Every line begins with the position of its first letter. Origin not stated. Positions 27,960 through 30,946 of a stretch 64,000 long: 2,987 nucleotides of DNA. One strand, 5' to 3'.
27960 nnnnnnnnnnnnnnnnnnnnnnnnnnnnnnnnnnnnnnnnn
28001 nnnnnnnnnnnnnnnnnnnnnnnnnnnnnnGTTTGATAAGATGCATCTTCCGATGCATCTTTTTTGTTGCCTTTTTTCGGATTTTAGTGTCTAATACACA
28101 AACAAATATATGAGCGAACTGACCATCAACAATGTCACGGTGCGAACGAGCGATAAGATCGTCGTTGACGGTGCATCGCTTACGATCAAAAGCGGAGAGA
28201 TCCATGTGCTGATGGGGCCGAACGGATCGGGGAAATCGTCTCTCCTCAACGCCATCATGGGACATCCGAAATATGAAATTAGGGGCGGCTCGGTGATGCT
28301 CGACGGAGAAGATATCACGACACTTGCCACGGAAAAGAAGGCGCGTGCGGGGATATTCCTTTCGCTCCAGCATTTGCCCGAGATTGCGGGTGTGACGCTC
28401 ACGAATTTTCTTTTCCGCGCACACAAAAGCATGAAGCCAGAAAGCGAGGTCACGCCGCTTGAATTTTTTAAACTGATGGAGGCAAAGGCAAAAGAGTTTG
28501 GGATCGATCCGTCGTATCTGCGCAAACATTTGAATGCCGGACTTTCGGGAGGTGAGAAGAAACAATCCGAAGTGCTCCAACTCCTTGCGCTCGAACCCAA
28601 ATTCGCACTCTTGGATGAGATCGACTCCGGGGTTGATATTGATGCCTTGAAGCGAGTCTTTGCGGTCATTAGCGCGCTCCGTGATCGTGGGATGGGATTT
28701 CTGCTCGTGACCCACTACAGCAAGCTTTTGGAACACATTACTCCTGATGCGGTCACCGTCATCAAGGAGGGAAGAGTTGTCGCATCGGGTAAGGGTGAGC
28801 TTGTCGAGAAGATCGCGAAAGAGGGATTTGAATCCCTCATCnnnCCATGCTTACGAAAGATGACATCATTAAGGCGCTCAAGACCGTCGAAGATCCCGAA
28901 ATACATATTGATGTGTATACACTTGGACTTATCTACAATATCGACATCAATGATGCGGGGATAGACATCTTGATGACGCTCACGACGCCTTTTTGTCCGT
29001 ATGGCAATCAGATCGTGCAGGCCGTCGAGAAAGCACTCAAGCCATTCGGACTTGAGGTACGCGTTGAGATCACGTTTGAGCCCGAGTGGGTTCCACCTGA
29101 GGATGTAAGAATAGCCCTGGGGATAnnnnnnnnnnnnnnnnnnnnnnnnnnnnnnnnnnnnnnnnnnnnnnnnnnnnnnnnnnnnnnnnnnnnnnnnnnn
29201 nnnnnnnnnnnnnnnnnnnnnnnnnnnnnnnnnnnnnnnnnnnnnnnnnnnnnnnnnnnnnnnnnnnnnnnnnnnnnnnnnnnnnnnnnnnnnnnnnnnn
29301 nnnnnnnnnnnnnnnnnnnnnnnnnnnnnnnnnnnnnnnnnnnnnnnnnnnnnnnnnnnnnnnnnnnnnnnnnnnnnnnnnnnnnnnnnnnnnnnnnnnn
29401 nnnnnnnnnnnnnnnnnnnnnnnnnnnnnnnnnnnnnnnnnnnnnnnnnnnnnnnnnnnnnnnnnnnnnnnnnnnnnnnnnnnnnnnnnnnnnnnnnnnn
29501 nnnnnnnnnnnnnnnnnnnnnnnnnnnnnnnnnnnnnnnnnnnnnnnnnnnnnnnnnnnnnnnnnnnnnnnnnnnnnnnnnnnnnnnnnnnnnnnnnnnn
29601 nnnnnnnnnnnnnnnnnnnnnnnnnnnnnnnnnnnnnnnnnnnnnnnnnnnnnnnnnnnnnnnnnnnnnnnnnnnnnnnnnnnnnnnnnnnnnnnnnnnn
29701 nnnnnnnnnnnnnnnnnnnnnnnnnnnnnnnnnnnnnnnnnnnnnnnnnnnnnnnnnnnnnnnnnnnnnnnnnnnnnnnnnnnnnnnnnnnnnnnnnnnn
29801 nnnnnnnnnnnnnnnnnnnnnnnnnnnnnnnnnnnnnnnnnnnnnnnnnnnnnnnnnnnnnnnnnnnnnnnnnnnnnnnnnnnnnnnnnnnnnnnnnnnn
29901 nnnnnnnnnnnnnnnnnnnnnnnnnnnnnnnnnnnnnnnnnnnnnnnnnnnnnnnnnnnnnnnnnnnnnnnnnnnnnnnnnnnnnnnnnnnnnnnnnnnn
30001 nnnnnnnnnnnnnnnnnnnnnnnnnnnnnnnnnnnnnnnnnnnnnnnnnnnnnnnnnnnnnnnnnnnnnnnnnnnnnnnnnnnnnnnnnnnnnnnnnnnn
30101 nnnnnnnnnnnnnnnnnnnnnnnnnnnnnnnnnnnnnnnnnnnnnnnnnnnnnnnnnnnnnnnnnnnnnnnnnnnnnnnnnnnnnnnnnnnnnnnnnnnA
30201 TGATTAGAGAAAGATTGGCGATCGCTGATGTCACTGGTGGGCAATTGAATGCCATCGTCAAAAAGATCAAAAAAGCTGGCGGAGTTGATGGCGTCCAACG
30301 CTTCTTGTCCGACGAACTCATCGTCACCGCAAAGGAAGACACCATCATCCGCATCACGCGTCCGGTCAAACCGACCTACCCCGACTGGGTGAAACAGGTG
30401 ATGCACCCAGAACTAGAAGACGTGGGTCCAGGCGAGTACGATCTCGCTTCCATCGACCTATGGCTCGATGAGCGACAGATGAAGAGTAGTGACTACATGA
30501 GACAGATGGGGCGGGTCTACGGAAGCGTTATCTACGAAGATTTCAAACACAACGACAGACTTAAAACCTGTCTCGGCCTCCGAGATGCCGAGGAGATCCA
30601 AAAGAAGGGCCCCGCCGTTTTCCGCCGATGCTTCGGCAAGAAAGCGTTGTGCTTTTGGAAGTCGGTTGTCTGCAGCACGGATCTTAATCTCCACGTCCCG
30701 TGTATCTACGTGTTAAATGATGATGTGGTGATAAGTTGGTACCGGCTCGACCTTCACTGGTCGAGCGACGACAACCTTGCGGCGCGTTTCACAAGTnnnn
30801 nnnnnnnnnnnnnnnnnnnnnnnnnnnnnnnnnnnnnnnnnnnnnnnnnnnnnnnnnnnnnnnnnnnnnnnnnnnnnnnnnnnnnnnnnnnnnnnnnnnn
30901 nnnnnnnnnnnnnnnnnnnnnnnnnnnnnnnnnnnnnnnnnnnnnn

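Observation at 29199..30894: Duplicated cassette: two diverged paralogous unknown proteins, each bracketed by the same 5' long hairpin and the same 3' terminator with covarying stems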

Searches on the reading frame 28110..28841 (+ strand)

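Call 8: search_protein_families(library=pfam, proteins=[window:28110-28841:+], max_evalue=0.01)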
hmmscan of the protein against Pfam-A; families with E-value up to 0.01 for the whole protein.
window:28110-28841:+ (244 aa): 8 families
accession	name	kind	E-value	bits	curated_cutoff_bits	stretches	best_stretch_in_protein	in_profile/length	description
PF00005.33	ABC_tran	-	8.6e-21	75.4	25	1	20-170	2-134/137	ABC transporter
PF02463.25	SMC_N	-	1.3e-10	41.5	40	1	30-210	25-205/220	RecF/RecN/SMC N terminal domain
PF13304.12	AAA_21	-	3.8e-09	37.5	27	1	31-75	1-53/304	AAA domain, putative AbiEii toxin, Type IV TA system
PF13555.12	AAA_29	-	3.5e-05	23.9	27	1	20-50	13-43/61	P-loop containing region of AAA domain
PF03193.22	RsgA_GTPase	-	0.00017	21.9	30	1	26-60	104-137/174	RsgA GTPase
PF13476.12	AAA_23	-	0.0018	19.4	27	1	31-49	21-39/201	AAA domain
PF13514.12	AAA_27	-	0.0026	17.8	22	1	23-49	18-46/206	AAA domain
PF13175.12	AAA_15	-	0.0091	16.1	32.1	0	30-69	24-65/374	AAA ATPase domain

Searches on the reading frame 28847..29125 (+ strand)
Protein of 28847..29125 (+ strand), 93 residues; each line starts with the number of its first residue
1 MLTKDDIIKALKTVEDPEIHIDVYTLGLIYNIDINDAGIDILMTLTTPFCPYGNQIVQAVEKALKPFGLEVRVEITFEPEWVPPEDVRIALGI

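Call 8: search_protein_families(library=pfam, proteins=[window:28847-29125:+], max_evalue=0.01)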
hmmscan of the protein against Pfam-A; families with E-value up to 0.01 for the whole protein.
window:28847-29125:+ (93 aa): 1 family
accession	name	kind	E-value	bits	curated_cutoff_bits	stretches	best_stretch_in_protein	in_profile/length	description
PF01883.24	FeS_assembly_P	-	2e-18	66.9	23.5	1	4-74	1-72/73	Iron-sulfur cluster assembly protein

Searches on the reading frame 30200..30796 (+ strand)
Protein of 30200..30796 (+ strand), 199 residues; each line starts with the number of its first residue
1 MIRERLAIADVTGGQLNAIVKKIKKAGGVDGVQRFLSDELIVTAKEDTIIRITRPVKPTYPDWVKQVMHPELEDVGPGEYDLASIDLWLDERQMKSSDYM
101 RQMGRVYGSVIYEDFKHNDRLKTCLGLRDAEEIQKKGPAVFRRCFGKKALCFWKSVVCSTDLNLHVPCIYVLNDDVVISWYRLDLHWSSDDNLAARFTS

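Call 8: search_protein_families(library=pfam, proteins=[window:30200-30796:+], max_evalue=0.01)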
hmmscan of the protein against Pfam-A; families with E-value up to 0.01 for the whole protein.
window:30200-30796:+ (199 aa): 0 families

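Call 12: find_homologous_proteins(query=window:30200-30796:+)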
Query window:30200-30796:+ (199 aa): 27 proteins with E <= 0.001 among 147 candidates.
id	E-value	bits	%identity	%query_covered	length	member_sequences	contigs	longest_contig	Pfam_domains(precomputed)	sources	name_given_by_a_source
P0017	2.9e-132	457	100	100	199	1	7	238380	-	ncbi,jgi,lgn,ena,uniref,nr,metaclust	ncbi:MAG: hypothetical protein A2845_05495 [Candidatus Lloydbacteria bacterium RIFCSPHIGHO2_01_FULL_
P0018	1.9e-53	199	64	80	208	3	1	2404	-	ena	-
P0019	5.5e-51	191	65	77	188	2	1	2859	-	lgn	-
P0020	3.2e-50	189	53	100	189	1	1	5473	-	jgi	jgi:hypothetical protein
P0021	1.2e-48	184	55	95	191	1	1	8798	-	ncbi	-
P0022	3.9e-46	175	58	80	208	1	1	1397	-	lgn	-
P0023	6.3e-44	168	58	77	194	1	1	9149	-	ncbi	-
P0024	3.2e-43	166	58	78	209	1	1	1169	-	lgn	-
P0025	1.1e-34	138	44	90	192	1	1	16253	-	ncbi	-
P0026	1.1e-33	135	47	79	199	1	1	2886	-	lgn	-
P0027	1.3e-33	134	50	73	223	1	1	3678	-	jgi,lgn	-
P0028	2.2e-33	134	49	72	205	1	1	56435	-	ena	-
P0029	2.7e-33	133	48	72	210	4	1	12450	-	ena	-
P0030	3.9e-33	133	51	72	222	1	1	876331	-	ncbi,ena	-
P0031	6.2e-33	132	49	77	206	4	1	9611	-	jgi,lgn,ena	-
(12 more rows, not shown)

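Call 15: find_encoding_contigs(protein=P0021, flank=4000, max_places=3)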
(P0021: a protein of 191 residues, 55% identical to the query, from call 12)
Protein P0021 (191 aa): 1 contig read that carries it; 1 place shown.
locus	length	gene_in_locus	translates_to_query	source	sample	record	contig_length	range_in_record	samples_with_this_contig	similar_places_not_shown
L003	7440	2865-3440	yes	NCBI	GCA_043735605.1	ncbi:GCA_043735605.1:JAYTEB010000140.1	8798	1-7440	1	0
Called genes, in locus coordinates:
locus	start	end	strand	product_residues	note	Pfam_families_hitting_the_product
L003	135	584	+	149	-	-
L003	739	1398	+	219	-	PF13489:Methyltransf_23, PF01209:Ubie_methyltran, PF03848:TehB, PF07021:MetW, PF13847:Methyltransf_31, PF08241:Methyltransf_11, PF08242:Methyltransf_12, PF13649:Methyltransf_25, +3 more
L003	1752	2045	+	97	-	-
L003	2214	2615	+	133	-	-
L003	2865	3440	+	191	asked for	-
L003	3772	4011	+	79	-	-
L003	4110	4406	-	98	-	-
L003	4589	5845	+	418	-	PF00817:IMS, PF11799:IMS_C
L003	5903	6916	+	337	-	-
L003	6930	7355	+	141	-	PF08570:DUF1761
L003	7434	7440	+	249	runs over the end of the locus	PF02535:Zip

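Call 16: find_encoding_contigs(protein=P0020, flank=4000, max_places=3)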
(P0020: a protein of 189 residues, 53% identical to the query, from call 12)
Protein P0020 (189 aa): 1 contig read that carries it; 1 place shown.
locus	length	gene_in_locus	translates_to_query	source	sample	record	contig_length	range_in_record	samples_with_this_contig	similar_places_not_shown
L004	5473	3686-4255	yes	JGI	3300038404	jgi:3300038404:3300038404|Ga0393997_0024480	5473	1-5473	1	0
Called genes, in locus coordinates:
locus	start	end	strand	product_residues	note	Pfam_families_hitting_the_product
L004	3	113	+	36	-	?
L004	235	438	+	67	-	-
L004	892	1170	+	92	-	PF01022:HTH_5, PF13412:HTH_24, PF12840:HTH_20 (weak)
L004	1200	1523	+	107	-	PF00581:Rhodanese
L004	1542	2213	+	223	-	PF00753:Lactamase_B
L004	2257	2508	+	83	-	PF00462:Glutaredoxin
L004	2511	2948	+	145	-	PF00581:Rhodanese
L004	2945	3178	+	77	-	-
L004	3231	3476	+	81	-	-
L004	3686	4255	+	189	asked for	-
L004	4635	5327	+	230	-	PF09851:SHOCT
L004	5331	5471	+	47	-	?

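Call 28: find_related_loci(query=A4, collection=genome_contigs, flank=3000)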
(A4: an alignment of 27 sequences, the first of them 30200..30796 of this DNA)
Query A4 (199 aa) in genome_contigs; peptide patterns used: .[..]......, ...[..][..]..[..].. (x = any residue, [..] = any of these).
189 stretches matched a pattern; 48 encode a relative of the query (tblastn E <= 1e-3); 48 distinct loci.
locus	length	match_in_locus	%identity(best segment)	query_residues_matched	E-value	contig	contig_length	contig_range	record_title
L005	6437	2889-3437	55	10-199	1e-55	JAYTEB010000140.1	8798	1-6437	MAG: Candidatus Lloydbacteria bacterium isolate GFS_1902 GFS_1902_139, whole genome shotgun sequence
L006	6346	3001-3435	58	47-199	1e-50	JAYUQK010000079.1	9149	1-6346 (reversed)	MAG: Candidatus Lloydbacteria bacterium isolate GL114_DN_metabinner_11 GL114_DN_metabinner_11_78, whole genome shotgun s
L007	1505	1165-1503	67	47-166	3e-49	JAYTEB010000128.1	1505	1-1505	MAG: Candidatus Lloydbacteria bacterium isolate GFS_1902 GFS_1902_127, whole genome shotgun sequence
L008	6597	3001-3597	42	1-199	1e-45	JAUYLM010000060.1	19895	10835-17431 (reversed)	MAG: bacterium isolate C24_metabat.bin.35 C24_k141_241065, whole genome shotgun sequence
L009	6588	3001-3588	46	7-199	5e-45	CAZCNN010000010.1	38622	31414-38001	MAG TPA_asm: uncultured Bdellovibrionales bacterium isolate SRP286056_co2_548 genome assembly, contig: NODE_1332_length_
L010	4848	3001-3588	47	7-199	8e-45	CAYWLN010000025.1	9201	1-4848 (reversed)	MAG TPA_asm: uncultured Bdellovibrionales bacterium isolate SRP219642_co7_73 genome assembly, contig: NODE_11310_length_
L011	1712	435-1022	47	7-199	1e-45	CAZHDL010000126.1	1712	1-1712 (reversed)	MAG TPA_asm: uncultured Bdellovibrionales bacterium isolate SRP219642_co10_72 genome assembly, contig: NODE_79162_length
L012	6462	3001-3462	49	37-199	4e-43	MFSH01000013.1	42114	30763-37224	MAG: Candidatus Moranbacteria bacterium RIFOXYB1_FULL_43_19 rifoxyb1_full_scaffold_287, whole genome shotgun sequence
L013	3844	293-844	40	1-198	1e-41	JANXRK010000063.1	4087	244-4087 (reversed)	MAG: Candidatus Taylorbacteria bacterium isolate 336R_metabat_165_sub 336R_k141_2549594, whole genome shotgun sequence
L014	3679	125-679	44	8-199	1e-41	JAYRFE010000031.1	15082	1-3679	MAG: Candidatus Moraniibacteriota bacterium isolate SH_SHASGE3bin.24 k141_603011, whole genome shotgun sequence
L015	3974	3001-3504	47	33-199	1e-41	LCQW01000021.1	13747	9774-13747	MAG: Candidatus Kaiserbacteria bacterium GW2011_GWA2_52_12 UY67_C0021, whole genome shotgun sequence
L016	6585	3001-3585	45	7-199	8e-41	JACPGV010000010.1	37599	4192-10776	MAG: Candidatus Moraniibacteriota bacterium isolate NC_groundwater_397_Ag_B-0.1um_43_25 GD18-4_B1_scaffold_1301601, whol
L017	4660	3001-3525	44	13-191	5e-41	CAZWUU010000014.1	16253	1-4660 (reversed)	MAG TPA_asm: uncultured Candidatus Saccharibacteria bacterium isolate SRP300315_co1_24 genome assembly, contig: NODE_163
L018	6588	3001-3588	40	7-199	2e-40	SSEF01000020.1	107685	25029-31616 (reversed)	MAG: Candidatus Moraniibacteriota bacterium isolate Bin_68_2 c_000000043314, whole genome shotgun sequence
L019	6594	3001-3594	40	4-199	8e-40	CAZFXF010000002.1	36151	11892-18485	MAG TPA_asm: uncultured Candidatus Saccharibacteria bacterium isolate SRP278252_co2_127 genome assembly, contig: NODE_22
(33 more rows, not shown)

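Call 34: predict_structure(alignment_id=A4)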
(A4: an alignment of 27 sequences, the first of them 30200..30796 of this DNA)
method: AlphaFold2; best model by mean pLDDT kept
length: 199 residues; sequences in the alignment: 27
mean_pLDDT: 80.8   pTM: 0.70
mean pLDDT of the five models: 80.8, 80.2, 79.8, 64.4, 57.8
residues with pLDDT >= 90: 85; 70-90: 70; 50-70: 31; < 50: 13
segments of 3 or more residues with pLDDT < 50: 1-10
pLDDT, mean of each block of 10 residues (from residue 1): 41 70 76 61 67 79 96 85 83 61 77 91 93 93 91 96 97 95 86 79
secondary structure, 60 per line:
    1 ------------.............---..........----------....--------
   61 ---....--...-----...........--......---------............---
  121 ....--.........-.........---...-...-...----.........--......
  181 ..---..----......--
elements in order: H13-25 H29-38 E49-52 E64-67 E78-81 E85-88 H91-96 H108-117 H127-135 H137-145 E149-151 E157-159 E164-172 E175-182 E192-197

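Call 74: search_solved_structures(query=A4, max_evalue=10)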
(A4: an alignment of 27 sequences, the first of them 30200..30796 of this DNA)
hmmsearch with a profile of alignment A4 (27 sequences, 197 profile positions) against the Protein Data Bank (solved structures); distinct sequences matched with E-value up to 10: 1.
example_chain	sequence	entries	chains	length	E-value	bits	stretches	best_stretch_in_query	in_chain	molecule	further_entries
2il5_A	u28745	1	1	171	0.08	15.7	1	96-165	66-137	Hypothetical protein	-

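Call 85: fold_search(model_id=the predicted structure, library=pdb)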
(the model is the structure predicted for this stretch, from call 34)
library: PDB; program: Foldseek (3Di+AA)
matches with E <= 10: 377; with E <= 0.001: 0
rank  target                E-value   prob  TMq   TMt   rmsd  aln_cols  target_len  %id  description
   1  4y0w_C                3.6e-01  0.28  0.16  0.15   5.3        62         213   13  YeaZ from Pseudomonas aeruginosa (released 2016-01-27)
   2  4hmx_B                9.4e-01  0.02  0.13  0.13  21.9       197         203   10  Crystal structure of PhzG from Burkholderia lata 383 in complex with tetrahydrophenazine-1-carboxylic acid (released 2013-08-07)
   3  2e4j_MODEL_1_A        1.0e+00  0.14  0.15  0.17   5.7        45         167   18  Solution Structure of mouse Lipocalin-type Prostaglandin D Synthase (released 2007-08-21)
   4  9v30_A                1.2e+00  0.03  0.15  0.09  15.5       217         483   12  C12 portal complex of the bacteriophage E1004 (released 2025-11-12)
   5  8v55_C                1.5e+00  0.03  0.14  0.08  18.4       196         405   12  Human mitochondrial DNA polymerase gamma bound to a replication fork in an open conformation (released 2024-07-10)
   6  4hmw_B                1.5e+00  0.02  0.12  0.12  21.7       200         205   11  Crystal structure of PhzG from Burkholderia lata 383 (released 2013-08-07)
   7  6ojy_F                1.7e+00  0.08  0.14  0.09   4.8        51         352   18  Methylated PilT4 from Geobacter metallireducens bound to sulfate: C3ocococ conformation (released 2019-11-20)
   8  5zwn_c                1.7e+00  0.02  0.12  0.18   9.3        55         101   11  Cryo-EM structure of the yeast pre-B complex at an average resolution of 3.3 angstrom (Part II: U1 snRNP region) (released 2018-08-29)
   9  1dnl                  1.7e+00  0.02  0.15  0.15  22.0       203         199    8  X-RAY STRUCTURE OF ESCHERICHIA COLI PYRIDOXINE 5'-PHOSPHATE OXIDASE COMPLEXED WITH FMN AT 1.8 ANGSTROM RESOLUTION (released 2000-01-05)
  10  4ory_H                1.8e+00  0.11  0.14  0.17   7.1        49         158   12  Three-dimensional structure of the C65A-K59A double mutant of Human lipocalin-type Prostaglandin D Synthase holo, seco (released 2014-08-06)
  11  4ory_D                1.9e+00  0.13  0.14  0.17   2.7        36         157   11  Three-dimensional structure of the C65A-K59A double mutant of Human lipocalin-type Prostaglandin D Synthase holo, seco (released 2014-08-06)
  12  5kwv_A                1.9e+00  0.06  0.14  0.11  10.2        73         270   14  Crystal Structure of a Pantoate-beta-alanine Ligase from Neisseria gonorrhoeae with bound AMPPNP (released 2016-07-27)
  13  5ucr_A                1.9e+00  0.04  0.13  0.10  10.7        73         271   14  Crystal Structure of a Pantoate-beta-alanine Ligase from Neisseria gonorrhoeae with bound AMPPNP and Alanine (released 2017-01-11)
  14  4orr                  2.0e+00  0.11  0.15  0.17   6.1        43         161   14  Threedimensional structure of the C65A mutant of Human lipocalin-type Prostaglandin D Synthase olo-form (released 2014-08-06)
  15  7tot_A                2.0e+00  0.02  0.14  0.11  14.7       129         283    8  Crystal Structure of pantothenate synthetase from Bartonella henselae (released 2022-04-13)
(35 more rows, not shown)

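Call 90: search_protein_families(library=pfam, proteins=[L009:4614-5537:+, L009:4107-4475:-], max_evalue=0.001)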
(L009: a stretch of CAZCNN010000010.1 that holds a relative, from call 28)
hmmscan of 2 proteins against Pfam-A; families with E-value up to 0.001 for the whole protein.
L009:4614-5537:+ (308 aa): 1 family
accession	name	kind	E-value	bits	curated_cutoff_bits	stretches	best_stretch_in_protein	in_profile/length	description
PF00078.32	RVT_1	-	1.3e-20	74.4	29.6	1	38-252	8-203/205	Reverse transcriptase (RNA-dependent DNA polymerase)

L009:4107-4475:- (123 aa): 1 family
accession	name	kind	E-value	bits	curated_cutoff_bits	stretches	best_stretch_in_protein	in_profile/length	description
PF22296.2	bAvd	-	6.3e-14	52.8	40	1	4-106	3-104/107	bAvd-like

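Call 99: find_encoding_contigs(protein=P0017, flank=2500, max_places=8)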
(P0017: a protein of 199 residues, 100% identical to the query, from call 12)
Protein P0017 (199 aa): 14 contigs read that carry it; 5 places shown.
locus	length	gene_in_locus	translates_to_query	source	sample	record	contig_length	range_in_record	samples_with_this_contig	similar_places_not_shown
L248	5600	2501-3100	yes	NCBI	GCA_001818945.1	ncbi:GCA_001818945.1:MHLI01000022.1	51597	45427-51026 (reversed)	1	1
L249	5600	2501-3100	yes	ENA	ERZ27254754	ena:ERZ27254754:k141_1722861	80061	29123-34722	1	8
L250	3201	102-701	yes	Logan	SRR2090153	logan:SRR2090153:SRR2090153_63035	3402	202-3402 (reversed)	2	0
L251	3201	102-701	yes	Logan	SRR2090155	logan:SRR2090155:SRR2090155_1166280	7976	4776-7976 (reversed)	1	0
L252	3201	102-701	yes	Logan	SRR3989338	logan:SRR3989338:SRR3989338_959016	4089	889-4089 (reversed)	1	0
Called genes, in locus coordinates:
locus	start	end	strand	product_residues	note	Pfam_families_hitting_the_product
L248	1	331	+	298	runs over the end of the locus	-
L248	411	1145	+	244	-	PF00005:ABC_tran, PF02463:SMC_N, PF13304:AAA_21 (faint)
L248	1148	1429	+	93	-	PF01883:FeS_assembly_P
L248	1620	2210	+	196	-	-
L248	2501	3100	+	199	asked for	-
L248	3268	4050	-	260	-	PF13098:Thioredoxin_2 (weak), PF13462:Thioredoxin_4, PF01323:DSBA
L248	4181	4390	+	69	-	-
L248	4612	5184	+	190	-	PF03193:RsgA_GTPase (faint), PF01926:MMR_HSR1, PF02421:FeoB_N, PF04548:AIG1 (weak), PF00009:GTP_EFTU (weak)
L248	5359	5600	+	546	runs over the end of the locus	-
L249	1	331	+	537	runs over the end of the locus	PF01266:DAO, PF01593:Amino_oxidase (weak), PF07992:Pyr_redox_2 (weak), PF12831:FAD_oxidored (weak), PF13450:NAD_binding_8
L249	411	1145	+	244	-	PF00005:ABC_tran, PF02463:SMC_N, PF13304:AAA_21 (faint)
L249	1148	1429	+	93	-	PF01883:FeS_assembly_P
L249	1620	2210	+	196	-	-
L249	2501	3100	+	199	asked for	-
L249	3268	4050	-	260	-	PF13098:Thioredoxin_2 (weak), PF13462:Thioredoxin_4, PF01323:DSBA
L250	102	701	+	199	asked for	-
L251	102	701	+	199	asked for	-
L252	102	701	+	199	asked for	-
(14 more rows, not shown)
